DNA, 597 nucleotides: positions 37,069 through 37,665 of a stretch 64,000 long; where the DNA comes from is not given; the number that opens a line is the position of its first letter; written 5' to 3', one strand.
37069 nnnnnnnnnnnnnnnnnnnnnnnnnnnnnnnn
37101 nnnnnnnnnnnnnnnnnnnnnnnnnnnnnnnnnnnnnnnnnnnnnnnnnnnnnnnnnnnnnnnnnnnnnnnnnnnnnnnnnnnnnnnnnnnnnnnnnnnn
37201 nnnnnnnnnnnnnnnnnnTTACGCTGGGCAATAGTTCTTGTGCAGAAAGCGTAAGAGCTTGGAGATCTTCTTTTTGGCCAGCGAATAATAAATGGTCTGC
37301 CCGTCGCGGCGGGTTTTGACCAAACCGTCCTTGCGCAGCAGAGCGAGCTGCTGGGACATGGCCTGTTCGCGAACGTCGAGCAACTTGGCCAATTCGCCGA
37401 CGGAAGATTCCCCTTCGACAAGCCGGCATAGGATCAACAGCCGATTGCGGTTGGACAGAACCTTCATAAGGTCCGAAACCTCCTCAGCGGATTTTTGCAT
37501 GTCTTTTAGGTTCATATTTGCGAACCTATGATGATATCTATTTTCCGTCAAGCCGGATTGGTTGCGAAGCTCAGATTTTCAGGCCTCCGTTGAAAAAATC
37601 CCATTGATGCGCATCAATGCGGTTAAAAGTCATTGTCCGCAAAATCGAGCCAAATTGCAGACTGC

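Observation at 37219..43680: Two-Cys ArsR (persulfide-sensor type) divergent from a 5-gene amino-acid dehydrogenase + ferredoxin-dependent 2-oxoacid oxidoreductase + CoA-ligase operon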

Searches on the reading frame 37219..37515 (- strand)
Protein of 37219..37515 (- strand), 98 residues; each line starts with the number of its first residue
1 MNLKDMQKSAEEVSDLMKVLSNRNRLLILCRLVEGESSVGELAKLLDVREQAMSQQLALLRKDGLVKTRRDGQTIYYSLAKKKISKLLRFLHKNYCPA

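Call 10: search_protein_families(library=pfam, proteins=[window:37219-37515:-])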
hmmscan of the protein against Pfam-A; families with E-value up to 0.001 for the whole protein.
window:37219-37515:- (98 aa): 6 families
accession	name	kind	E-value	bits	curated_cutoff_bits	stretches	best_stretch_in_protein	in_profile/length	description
PF01022.26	HTH_5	-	2.7e-08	34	22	1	24-67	3-46/47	Bacterial regulatory protein, arsR family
PF12840.13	HTH_20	-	9.8e-08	32.3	27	1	20-69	1-51/51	Helix-turn-helix domain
PF12802.13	MarR_2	-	2.1e-06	28.2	27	1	34-72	16-56/61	MarR family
PF25212.1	HVO_A0114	-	3.5e-06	27.2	27.6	1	9-74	9-74/84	HVO_A0114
PF01638.23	HxlR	-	4.2e-05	23.8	20.8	1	19-81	1-67/91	HxlR-like helix-turn-helix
PF02082.26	Rrf2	-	0.00074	20.1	30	0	29-81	15-67/132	Iron-dependent Transcriptional regulator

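Call 11: search_protein_families(library=ncbifam, proteins=[window:37219-37515:-])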
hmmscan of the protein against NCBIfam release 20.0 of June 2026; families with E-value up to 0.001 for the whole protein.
window:37219-37515:- (98 aa): 10 families
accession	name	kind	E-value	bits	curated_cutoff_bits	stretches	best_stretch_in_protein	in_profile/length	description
NF040642.1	sulf_sens_BigR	equivalog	1.6e-28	98.6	155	1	5-96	2-93/95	sulfite-sensing transcriptional repressor BigR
NF033788.1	HTH_metalloreg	subfamily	2.4e-24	84.9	55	1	14-87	2-76/77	metalloregulator ArsR/SmtB family transcription factor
NF033789.1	repress_SdpR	subfamily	7.2e-14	51.5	100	1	17-91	2-76/79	autorepressor SdpR family transcription factor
NF045707.1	Dbac_1936_reg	equivalog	7.2e-12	45.2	115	1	10-92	4-86/99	ArsR/SmtB-type metalloregulator TsoR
NF047906.1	CdPbTransRegCmtR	equivalog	2.9e-10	40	150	1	10-91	8-89/104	Cd(II)/Pb(II)-sensing metalloregulatory transcriptional regulator CmtR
NF041413.1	ArsR_Rv2640c_fam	equivalog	1.6e-09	38.2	155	1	8-96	27-118/118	Rv2640c family ArsR-like transcriptional regulator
NF007528.0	PRK10141.1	subfamily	1.4e-08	34.6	97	1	15-81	8-75/117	metalloregulator ArsR/SmtB family transcription factor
TIGR01884.1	cas_HTH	subfamily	1e-07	31.6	60.2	1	17-70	136-190/202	CRISPR-associated CARF protein Csa3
NF052532.1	TransRegPagRBaca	equivalog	1.5e-07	31.4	170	1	7-91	11-95/99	transcriptional repressor PagR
NF053602.1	Phr_regulator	exception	0.00092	18.8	320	0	13-70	2-59/191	heat shock transcription regulator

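Call 23: search_solved_structures(query=window:37219-37515:-, max_evalue=0.001, show_alignments=4)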
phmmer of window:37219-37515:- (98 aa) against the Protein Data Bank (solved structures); distinct sequences matched with E-value up to 0.001: 31.
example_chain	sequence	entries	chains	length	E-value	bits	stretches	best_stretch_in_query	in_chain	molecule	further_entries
4k2e_A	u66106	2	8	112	2e-24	88.5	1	1-98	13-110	Transcriptional activator HlyU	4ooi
3jth_A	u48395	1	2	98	1.4e-23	85.8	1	1-97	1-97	Transcription activator HlyU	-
5znx_A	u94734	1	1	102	4.7e-23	84.1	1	2-97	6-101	Transcriptional activator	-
3pqj_A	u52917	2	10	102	1.3e-21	79.5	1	2-96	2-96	Biofilm growth-associated repressor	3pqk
13ct_A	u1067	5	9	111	2.7e-21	78.5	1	4-97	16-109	Transcriptional regulator, ArsR family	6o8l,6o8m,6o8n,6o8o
6o8k_A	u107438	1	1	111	2.7e-21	78.5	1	4-97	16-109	Transcriptional regulator, ArsR family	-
3cuo_A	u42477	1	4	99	3.3e-16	62.3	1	3-97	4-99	Uncharacterized HTH-type transcriptional regulator ygaV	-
4omy_A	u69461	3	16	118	4.7e-15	58.6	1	7-95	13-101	NolR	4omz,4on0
1r22_A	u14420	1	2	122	1.9e-10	43.9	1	9-85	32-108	Transcriptional repressor smtB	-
6jmi_A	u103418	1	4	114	1.9e-10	43.9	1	15-93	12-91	Uncharacterized HTH-type transcriptional regulator Rv0081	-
6cda_A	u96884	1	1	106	3.7e-10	43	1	9-89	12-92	ArsR family transcriptional regulator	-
1r1u_A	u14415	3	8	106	5.1e-10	42.5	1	9-89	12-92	repressor protein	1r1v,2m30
2kjb_A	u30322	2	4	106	5.2e-10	42.5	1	9-89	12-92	CzrA protein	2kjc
6cdb_A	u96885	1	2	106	7.2e-10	42.1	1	9-89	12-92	ArsR family transcriptional regulator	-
1r1t_A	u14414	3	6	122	9.1e-10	41.7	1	9-85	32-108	Transcriptional repressor smtB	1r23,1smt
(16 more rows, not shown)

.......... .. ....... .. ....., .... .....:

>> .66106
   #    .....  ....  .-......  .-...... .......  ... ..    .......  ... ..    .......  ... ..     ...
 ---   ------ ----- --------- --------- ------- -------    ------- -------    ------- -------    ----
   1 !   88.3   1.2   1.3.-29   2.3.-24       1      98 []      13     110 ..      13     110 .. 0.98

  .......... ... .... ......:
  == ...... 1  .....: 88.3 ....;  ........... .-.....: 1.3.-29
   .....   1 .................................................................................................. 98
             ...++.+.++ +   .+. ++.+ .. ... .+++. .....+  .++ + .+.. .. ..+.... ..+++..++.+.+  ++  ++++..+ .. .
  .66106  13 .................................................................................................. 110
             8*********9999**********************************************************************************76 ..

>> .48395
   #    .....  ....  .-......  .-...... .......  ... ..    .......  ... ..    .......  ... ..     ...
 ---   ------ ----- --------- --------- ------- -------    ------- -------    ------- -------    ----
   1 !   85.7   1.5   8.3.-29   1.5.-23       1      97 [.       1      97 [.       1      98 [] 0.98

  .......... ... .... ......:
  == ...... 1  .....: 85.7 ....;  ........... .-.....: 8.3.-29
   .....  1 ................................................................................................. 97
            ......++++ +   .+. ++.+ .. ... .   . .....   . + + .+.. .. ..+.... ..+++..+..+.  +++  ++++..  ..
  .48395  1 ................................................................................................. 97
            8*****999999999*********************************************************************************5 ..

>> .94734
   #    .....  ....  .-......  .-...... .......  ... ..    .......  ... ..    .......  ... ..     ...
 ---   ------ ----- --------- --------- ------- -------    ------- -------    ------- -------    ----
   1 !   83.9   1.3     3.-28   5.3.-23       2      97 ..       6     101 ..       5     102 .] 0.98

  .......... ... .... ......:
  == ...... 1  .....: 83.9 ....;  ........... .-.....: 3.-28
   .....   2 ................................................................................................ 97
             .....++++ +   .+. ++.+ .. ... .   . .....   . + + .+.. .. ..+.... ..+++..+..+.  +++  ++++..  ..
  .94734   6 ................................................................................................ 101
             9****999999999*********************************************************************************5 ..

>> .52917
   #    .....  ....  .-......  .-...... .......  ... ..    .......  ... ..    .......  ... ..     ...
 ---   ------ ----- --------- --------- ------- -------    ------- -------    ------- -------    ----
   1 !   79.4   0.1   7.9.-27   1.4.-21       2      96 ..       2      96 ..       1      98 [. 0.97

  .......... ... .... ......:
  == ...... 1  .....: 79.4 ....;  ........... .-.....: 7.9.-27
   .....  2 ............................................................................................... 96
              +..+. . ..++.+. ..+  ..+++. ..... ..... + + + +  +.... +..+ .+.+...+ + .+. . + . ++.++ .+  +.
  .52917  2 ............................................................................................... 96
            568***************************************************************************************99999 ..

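Call 38: find_homologous_proteins(query=window:37219-37515:-)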
Query window:37219-37515:- (98 aa): 1140 proteins with E <= 0.001 among 1146 candidates; the best 120 are listed.
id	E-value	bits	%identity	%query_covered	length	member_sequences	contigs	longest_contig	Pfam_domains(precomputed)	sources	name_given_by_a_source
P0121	2.7e-42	160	95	84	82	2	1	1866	PF12840.14,PF01638.24,PF01022.27,PF12802.14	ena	-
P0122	4.4e-39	150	74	100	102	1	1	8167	PF12840.14,PF01022.27,PF12802.14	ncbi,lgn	-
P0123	1.2e-38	148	74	98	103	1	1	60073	PF12840.14,PF01022.27,PF12802.14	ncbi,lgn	-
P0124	1.9e-38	148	72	99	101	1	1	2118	PF12840.14,PF01022.27,PF12802.14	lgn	-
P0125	4.3e-38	146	74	98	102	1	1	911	PF12840.14,PF01022.27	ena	-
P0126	1.1e-37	145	73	98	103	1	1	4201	PF12840.14,PF01022.27,PF12802.14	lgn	-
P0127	1.2e-37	145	74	98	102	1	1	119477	PF12840.14,PF01022.27,PF12802.14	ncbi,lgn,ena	-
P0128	1.3e-37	145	74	98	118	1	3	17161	PF12840.14,PF01022.27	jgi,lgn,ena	-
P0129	1.5e-37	145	71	98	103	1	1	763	PF12840.14,PF01022.27,PF12802.14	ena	-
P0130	3.2e-37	144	73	98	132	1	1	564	PF12840.14,PF01022.27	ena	-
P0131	3.3e-37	144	74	98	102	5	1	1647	PF01022.27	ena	-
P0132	4.2e-37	143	70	99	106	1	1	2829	PF12840.14,PF01022.27,PF12802.14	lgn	-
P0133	4.4e-37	143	72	99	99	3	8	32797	PF12840.14,PF01022.27,PF12802.14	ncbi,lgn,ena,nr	ncbi:MAG: metalloregulator ArsR/SmtB family transcription factor [Kiloniellales bacterium]|nr:metall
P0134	9.3e-37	142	72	98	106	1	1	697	PF12840.14,PF01022.27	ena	-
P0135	9.6e-37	142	71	98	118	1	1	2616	PF12840.14,PF01022.27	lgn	-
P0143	3.2e-36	141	71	98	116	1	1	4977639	PF12840.14,PF01022.27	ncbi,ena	-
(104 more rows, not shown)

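Call 39: find_encoding_contigs(protein=P0123, flank=6000, max_places=1)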
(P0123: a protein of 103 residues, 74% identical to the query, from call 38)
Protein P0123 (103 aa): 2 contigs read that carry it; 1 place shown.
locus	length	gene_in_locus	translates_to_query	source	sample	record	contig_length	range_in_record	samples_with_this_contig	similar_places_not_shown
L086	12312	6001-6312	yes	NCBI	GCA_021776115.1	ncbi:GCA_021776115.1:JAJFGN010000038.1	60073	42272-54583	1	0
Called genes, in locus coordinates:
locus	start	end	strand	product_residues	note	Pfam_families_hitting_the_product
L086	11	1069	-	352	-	PF04199:Cyclase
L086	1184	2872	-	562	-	PF02776:TPP_enzyme_N, PF00205:TPP_enzyme_M, PF02775:TPP_enzyme_C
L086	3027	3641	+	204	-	PF20043:DUF6445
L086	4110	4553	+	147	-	-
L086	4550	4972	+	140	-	-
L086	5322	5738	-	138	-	-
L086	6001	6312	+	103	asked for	PF12840:HTH_20, PF01022:HTH_5, PF12802:MarR_2 (weak)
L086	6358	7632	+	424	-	PF00202:Aminotran_3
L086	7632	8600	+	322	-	PF00248:Aldo_ket_red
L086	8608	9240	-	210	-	-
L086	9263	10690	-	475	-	PF01565:FAD_binding_4, PF02913:FAD-oxidase_C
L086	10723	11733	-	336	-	PF01300:Sua5_yciO_yrdC, PF03481:Sua5_C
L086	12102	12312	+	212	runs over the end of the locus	PF01656:CbiA, PF02374:ArsA_ATPase (weak), PF07015:VirC1, PF09140:MipZ, PF10609:ParA (weak), PF13614:AAA_31, PF06564:CBP_BcsQ (weak)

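Call 40: find_encoding_contigs(protein=P0127, flank=6000, max_places=1)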
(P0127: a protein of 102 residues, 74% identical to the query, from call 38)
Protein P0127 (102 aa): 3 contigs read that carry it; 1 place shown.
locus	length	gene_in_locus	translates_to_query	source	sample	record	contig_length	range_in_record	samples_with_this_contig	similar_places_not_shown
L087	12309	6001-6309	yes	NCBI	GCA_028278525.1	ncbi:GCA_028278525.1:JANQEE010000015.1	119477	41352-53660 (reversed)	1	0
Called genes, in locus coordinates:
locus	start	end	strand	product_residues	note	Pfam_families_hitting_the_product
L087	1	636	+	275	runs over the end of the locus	PF00590:TP_methylase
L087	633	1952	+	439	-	PF01656:CbiA, PF07685:GATase_3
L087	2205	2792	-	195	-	PF13442:Cytochrome_CBB3 (faint), PF00034:Cytochrom_C (weak)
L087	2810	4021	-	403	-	PF22807:TrAA12, PF07995:GSDH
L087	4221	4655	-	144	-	-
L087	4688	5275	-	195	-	-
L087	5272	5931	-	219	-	PF08534:Redoxin, PF00578:AhpC-TSA, PF10417:1-cysPrx_C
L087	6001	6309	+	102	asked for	PF12840:HTH_20, PF01022:HTH_5, PF12802:MarR_2 (weak)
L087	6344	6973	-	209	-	PF13468:Glyoxalase_3, PF13669:Glyoxalase_4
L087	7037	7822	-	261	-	PF09339:HTH_IclR, PF01614:IclR_C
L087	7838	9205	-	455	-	PF06808:DctM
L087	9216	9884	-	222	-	PF04290:DctQ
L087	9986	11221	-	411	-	PF03480:DctP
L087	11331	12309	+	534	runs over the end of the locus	PF00732:GMC_oxred_N, PF00890:FAD_binding_2 (faint), PF05199:GMC_oxred_C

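Call 41: find_encoding_contigs(protein=P0133, flank=6000, max_places=2)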
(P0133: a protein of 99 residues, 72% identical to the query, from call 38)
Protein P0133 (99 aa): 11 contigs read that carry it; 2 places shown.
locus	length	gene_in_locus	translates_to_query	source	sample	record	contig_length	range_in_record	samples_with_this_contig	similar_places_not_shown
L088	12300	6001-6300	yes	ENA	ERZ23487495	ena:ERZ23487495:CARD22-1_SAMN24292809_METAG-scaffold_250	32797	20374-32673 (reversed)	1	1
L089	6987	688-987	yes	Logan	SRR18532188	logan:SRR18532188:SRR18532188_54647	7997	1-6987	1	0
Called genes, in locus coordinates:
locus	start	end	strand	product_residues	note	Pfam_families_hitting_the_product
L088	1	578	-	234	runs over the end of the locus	?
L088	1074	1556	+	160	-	-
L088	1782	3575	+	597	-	PF02543:Carbam_trans_N, PF16861:Carbam_trans_C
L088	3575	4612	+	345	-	PF13489:Methyltransf_23, PF01209:Ubie_methyltran (faint), PF08241:Methyltransf_11, PF08242:Methyltransf_12, PF13649:Methyltransf_25, PF13847:Methyltransf_31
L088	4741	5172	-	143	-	-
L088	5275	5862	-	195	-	PF00581:Rhodanese (weak)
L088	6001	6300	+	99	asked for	PF01022:HTH_5 (weak), PF12802:MarR_2 (weak), PF12840:HTH_20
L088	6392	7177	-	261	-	PF00106:adh_short, PF08659:KR, PF13561:adh_short_C2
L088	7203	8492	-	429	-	PF06808:DctM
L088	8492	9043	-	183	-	PF04290:DctQ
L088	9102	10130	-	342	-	PF03480:DctP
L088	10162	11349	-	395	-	PF02746:MR_MLE_N, PF13378:MR_MLE_C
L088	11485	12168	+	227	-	PF00392:GntR, PF07729:FCD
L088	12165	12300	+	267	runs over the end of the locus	PF00106:adh_short, PF08659:KR (weak), PF13561:adh_short_C2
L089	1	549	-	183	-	?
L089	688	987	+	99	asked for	PF01022:HTH_5 (weak), PF12802:MarR_2 (weak), PF12840:HTH_20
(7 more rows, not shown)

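Call 42: find_encoding_contigs(protein=P0143, flank=6000, max_places=1)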
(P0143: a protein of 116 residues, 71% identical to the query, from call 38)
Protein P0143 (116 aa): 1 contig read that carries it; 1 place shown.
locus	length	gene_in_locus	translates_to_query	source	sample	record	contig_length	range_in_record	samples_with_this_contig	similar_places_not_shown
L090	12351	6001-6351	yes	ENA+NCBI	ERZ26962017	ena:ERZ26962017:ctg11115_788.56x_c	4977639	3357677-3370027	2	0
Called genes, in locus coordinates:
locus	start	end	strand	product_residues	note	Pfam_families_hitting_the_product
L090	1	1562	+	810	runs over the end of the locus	PF20437:LonC_helical, PF13654:AAA_32, PF20436:LonB_AAA-LID, PF05362:Lon_C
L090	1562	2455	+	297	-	PF00582:Usp (faint)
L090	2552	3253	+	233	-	PF04972:BON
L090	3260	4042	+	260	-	PF09250:Prim-Pol, PF08708:PriCT_1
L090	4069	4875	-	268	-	PF00027:cNMP_binding, PF13545:HTH_Crp_2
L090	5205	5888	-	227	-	PF12973:Cupin_7, PF16867:DMSP_lyase (faint), PF07883:Cupin_2 (faint), PF12973:Cupin_7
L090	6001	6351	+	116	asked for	PF01022:HTH_5, PF12840:HTH_20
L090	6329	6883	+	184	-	PF00581:Rhodanese, PF11127:YgaP-like_TM (weak)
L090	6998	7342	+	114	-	PF02627:CMD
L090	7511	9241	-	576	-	PF01547:SBP_bac_1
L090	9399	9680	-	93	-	PF09928:DUF2160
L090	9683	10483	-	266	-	PF00528:BPD_transp_1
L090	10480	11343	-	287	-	PF00528:BPD_transp_1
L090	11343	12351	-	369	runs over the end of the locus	PF00005:ABC_tran, PF17912:OB_MalK (faint)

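Call 54: find_related_loci(query=A2, collection=metagenome_contigs, flank=5000)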
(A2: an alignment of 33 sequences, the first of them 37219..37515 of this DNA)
Query A2 (98 aa) in metagenome_contigs; peptide patterns used: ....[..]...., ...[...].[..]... (x = any residue, [..] = any of these).
291 stretches matched a pattern; 225 encode a relative of the query (tblastn E <= 1e-3); the best 80 are kept; 80 distinct loci.
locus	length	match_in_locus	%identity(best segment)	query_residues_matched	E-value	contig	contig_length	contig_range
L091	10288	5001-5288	74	1-96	1e-45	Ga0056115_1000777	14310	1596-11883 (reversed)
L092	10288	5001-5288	74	1-96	2e-45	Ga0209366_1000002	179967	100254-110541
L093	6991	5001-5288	72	1-96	1e-44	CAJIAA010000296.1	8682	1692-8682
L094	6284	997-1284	71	1-96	5e-44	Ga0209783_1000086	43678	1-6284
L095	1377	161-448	72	1-96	9e-44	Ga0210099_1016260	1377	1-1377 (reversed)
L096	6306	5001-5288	68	1-96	4e-42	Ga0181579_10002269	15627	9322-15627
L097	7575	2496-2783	68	1-96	4e-42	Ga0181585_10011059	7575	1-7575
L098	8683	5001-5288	68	1-96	3e-41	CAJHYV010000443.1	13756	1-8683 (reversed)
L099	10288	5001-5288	67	1-96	3e-41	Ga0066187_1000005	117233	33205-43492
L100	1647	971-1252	72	1-94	6e-42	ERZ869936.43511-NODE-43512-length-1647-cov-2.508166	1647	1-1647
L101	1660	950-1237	67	1-96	1e-41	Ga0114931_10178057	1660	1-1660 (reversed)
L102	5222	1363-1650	70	1-96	5e-41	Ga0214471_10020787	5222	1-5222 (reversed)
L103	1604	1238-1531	65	1-98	3e-40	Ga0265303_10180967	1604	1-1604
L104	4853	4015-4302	68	1-96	4e-40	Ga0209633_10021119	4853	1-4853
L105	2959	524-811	68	1-96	2e-39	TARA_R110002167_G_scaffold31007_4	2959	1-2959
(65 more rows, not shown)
